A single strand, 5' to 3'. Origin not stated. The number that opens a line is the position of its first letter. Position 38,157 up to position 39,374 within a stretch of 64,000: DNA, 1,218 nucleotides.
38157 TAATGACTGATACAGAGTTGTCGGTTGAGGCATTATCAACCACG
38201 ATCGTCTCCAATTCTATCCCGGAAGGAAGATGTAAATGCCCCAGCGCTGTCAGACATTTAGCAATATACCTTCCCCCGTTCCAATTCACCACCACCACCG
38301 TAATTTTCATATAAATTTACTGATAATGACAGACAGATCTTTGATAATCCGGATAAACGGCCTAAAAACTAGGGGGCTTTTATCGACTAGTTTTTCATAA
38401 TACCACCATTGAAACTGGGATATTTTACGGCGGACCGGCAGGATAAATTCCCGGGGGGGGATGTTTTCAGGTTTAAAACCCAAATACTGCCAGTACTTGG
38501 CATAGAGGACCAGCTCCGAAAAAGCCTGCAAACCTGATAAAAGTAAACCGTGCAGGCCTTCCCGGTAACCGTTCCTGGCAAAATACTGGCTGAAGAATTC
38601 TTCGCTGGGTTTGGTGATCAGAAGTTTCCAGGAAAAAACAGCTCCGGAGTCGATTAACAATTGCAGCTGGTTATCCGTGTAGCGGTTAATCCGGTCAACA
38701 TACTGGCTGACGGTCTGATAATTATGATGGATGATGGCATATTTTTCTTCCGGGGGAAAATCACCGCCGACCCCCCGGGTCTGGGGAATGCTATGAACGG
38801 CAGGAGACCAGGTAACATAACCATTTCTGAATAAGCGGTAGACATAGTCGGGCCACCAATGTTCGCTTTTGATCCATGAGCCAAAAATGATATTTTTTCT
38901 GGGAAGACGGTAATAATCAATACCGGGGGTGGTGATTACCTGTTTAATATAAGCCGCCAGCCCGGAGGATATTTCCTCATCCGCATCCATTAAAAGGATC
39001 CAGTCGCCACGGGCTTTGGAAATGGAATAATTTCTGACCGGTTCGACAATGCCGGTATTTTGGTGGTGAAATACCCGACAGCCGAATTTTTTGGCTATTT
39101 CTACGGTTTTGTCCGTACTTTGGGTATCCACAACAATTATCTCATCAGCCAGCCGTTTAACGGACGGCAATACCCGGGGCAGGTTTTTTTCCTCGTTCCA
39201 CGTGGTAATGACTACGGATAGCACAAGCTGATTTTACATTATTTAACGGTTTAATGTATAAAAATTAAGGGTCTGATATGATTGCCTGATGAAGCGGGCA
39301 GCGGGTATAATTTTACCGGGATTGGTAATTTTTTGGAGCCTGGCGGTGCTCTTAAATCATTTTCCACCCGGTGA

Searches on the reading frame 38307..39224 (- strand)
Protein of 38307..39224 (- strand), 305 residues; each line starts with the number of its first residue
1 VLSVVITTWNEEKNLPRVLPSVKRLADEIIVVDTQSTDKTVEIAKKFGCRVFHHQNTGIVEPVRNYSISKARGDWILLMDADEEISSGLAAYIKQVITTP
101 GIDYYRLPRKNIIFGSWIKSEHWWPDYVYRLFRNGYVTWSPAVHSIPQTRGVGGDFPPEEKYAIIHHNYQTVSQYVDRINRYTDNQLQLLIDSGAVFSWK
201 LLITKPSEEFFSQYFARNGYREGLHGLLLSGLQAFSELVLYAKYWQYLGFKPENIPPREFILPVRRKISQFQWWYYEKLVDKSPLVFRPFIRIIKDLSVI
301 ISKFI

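Call 23: search_protein_families(library=pfam, proteins=[window:38307-39224:-], max_evalue=0.001)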
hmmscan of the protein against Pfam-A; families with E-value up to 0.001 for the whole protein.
window:38307-39224:- (305 aa): 3 families
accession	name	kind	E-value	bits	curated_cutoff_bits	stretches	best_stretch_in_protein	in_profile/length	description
PF00535.33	Glycos_transf_2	-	1.7e-22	80.6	23.3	1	3-121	1-129/168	Glycosyl transferase family 2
PF13704.12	Glyco_tranf_2_4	-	1e-05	26.4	27.5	1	10-83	2-82/98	Glycosyl transferase family 2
PF13641.12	Glyco_tranf_2_3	-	2.1e-05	25.1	27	1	2-94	3-108/230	Glycosyltransferase like family 2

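Call 73: search_solved_structures(query=window:38307-39224:-, max_evalue=0.001)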
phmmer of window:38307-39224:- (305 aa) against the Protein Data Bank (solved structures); distinct sequences matched with E-value up to 0.001: 19.
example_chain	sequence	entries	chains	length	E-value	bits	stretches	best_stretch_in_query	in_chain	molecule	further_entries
22ao_A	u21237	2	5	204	4.7e-16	61.9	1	2-171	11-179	GmaR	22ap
7msp_A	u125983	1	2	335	1.4e-06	30.8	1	6-156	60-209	SPbeta prophage-derived glycosyltransferase SunS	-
7msn_A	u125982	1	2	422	2.3e-06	30.1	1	6-154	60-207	SPbeta prophage-derived glycosyltransferase SunS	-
4v3r_A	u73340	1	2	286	3.6e-06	29.4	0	174-213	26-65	YIII_M5_AII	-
5tze_C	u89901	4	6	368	1.7e-05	27.2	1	2-87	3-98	Glycosyl transferase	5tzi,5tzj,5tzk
5tz8_A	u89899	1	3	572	3.6e-05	26.1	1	2-87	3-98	Glycosyl transferase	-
4v3q_A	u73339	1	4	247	9.1e-05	24.8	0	171-213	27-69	YIII_M4_AII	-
7msk_A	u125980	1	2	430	9.5e-05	24.8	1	5-84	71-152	Glyco_trans_2-like domain-containing protein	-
6s9o_A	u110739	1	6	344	0.00013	24.3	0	176-213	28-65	designed Armadillo repeat protein with internal Lock1 fused to target peptide KRKRKLKFKR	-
5mfm_A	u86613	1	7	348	0.00017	23.9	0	176-213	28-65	YIIIM6AII_GS11_(KR)5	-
5mfm_C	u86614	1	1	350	0.00018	23.9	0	176-213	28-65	Importin subunit alpha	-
5mfl_A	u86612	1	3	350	0.00018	23.9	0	176-213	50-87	(KR)5_GS10_YIIIM6AII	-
5mfd_A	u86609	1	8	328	0.00018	23.8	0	176-213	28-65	YIIIM''6AII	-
6s9p_A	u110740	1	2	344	0.00021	23.6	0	176-213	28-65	internal Lock2 fused to target peptide KRKAKITWKR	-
6p61_A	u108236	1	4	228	0.00032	23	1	2-97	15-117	Glycosyltransferase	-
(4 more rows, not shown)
